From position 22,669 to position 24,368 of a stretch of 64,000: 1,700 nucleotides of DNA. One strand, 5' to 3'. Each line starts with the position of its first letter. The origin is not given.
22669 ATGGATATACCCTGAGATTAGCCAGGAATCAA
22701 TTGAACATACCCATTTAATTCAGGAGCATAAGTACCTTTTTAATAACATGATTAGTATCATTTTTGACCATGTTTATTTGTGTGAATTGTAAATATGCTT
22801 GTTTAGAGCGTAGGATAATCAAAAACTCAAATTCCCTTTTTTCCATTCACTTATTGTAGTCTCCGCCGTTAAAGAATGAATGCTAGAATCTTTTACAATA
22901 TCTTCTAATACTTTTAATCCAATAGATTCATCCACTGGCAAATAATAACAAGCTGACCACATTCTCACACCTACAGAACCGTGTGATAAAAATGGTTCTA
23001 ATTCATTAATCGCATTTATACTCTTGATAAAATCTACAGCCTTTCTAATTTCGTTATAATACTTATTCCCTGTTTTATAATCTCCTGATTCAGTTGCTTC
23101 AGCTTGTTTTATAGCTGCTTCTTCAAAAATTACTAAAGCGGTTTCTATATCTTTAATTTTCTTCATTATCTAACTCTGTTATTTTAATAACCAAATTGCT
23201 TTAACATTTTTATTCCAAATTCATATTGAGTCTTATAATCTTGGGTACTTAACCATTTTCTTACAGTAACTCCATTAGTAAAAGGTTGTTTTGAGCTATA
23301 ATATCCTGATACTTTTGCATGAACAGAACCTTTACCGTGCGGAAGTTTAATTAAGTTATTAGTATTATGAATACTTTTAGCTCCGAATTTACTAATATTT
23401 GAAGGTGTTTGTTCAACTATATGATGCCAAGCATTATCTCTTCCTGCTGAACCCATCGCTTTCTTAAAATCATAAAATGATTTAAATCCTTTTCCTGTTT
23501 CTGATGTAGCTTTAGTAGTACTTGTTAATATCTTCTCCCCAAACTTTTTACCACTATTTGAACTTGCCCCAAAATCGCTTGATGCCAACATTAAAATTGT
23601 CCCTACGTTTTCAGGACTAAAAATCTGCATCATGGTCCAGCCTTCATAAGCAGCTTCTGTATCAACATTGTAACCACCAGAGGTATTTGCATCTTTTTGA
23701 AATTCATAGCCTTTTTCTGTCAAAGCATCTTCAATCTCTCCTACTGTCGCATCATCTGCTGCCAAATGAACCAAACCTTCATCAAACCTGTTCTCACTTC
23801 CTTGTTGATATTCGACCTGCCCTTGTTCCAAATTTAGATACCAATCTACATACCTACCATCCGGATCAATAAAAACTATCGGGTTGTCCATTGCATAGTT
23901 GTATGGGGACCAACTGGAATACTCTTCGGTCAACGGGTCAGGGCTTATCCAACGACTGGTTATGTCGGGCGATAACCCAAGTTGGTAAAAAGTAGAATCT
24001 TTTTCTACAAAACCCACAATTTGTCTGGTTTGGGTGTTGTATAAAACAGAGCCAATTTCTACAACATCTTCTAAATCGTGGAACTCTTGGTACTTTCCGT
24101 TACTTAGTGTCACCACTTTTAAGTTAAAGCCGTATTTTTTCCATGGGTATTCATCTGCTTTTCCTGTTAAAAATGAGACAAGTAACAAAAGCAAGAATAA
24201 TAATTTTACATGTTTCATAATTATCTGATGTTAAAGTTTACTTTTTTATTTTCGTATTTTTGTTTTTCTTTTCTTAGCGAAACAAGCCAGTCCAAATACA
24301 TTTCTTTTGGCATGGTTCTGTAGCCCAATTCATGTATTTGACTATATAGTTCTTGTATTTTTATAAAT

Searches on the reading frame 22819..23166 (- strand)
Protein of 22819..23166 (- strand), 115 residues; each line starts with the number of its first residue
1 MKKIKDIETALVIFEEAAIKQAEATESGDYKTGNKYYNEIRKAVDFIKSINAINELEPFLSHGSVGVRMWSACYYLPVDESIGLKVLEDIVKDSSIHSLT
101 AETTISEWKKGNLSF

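Call 4: search_protein_families(library=pfam, max_evalue=0.1, proteins=[window:22819-23166:-])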
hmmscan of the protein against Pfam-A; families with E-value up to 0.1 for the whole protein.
window:22819-23166:- (115 aa): 0 families

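Call 5: search_protein_families(library=ncbifam, max_evalue=0.1, proteins=[window:22819-23166:-])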
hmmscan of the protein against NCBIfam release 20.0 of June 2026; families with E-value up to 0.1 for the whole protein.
window:22819-23166:- (115 aa): 0 families

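Call 60: search_protein_families(library=pfam, max_evalue=10, proteins=[window:22819-23166:-])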
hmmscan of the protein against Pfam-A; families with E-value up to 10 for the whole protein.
window:22819-23166:- (115 aa): 1 family
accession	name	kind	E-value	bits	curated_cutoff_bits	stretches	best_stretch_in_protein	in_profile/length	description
PF14733.11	ACDC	-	0.2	12.4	22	1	24-61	36-64/91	AP2-coincident C-terminal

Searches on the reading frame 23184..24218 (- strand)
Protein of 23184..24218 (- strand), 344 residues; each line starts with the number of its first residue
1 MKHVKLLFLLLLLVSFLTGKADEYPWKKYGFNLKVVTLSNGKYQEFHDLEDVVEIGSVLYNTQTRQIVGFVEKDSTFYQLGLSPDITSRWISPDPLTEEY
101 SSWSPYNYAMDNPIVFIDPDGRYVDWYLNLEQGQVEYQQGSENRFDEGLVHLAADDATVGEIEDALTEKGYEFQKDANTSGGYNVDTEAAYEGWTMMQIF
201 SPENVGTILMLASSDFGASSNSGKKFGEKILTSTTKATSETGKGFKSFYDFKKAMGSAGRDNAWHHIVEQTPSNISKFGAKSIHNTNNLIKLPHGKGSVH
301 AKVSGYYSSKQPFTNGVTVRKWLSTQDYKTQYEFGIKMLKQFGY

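Call 4: search_protein_families(library=pfam, max_evalue=0.1, proteins=[window:23184-24218:-])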
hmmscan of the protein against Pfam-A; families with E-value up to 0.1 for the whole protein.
window:23184-24218:- (344 aa): 0 families

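Call 5: search_protein_families(library=ncbifam, max_evalue=0.1, proteins=[window:23184-24218:-])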
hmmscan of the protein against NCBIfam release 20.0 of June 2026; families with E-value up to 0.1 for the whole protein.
window:23184-24218:- (344 aa): 1 family
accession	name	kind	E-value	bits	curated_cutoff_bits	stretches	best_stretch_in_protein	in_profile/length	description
TIGR03696.1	Rhs_assc_core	domain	1.7e-07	31.7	32.5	1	87-121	42-75/76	RHS repeat-associated core domain-containing protein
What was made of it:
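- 23856..23960 (-): Tox1 Rhs-core tail (aa 87-121: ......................). It carries both Asp positions of the Rhs aspartyl autoprotease and the PxxxxDPxG motif. TIGR03696 positions 42-75 (call 5).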

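Call 6: search_solved_structures(query=window:23184-24218:-, max_evalue=1, show_alignments=3)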
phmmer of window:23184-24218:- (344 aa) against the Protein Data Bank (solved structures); distinct sequences matched with E-value up to 1: 0.

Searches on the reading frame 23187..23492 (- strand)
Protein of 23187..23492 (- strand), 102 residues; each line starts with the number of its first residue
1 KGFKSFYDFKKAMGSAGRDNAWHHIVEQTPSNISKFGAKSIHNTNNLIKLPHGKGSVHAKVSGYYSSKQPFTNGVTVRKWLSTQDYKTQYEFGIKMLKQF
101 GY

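Call 60: search_protein_families(library=pfam, max_evalue=10, proteins=[window:23187-23492:-])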
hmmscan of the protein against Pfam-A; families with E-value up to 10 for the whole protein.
seq(102 aa): 0 families

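Call 93: search_solved_structures(query=A7, max_evalue=10, show_alignments=2)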
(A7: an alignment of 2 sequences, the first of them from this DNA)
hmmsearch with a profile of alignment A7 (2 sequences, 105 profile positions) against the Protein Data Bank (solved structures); distinct sequences matched with E-value up to 10: 7.
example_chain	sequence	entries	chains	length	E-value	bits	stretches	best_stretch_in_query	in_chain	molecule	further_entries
2r0s_A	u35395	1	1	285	0.25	14.7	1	31-101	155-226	Chromatin structure-remodeling complex protein RSC4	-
2r0y_A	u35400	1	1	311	0.29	14.4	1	31-101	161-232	Chromatin structure-remodeling complex protein RSC4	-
2r0v_A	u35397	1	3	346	0.36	14.1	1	31-101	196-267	Chromatin structure-remodeling complex protein RSC4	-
2r10_A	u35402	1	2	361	0.39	14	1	31-101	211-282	Chromatin structure-remodeling complex protein RSC4, LINKER, Histone H3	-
6k15_X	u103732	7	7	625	0.86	12.9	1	31-101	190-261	Chromatin structure-remodeling complex subunit RSC4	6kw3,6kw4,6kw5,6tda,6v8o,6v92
5tpx_A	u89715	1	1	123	1.1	12.6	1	60-101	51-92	Histone acetyltransferase GCN5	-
8gzg_C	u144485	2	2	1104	2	11.7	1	34-85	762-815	DNA-directed RNA polymerase subunit beta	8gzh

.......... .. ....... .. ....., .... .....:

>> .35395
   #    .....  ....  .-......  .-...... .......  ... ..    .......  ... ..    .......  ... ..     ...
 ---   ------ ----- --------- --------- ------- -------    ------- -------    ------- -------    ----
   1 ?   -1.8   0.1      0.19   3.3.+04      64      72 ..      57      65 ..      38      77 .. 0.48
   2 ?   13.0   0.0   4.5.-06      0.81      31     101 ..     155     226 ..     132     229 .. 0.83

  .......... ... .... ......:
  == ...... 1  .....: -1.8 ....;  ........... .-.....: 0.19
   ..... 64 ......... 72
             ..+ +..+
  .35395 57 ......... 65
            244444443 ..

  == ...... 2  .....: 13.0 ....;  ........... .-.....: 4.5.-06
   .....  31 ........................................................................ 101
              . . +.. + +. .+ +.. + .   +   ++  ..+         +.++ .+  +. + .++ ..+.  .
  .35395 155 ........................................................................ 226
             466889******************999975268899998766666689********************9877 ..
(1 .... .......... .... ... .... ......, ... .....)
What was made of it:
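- Tried and rejected: The Tox1 tip profile gave no meaningful hit (call 93).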
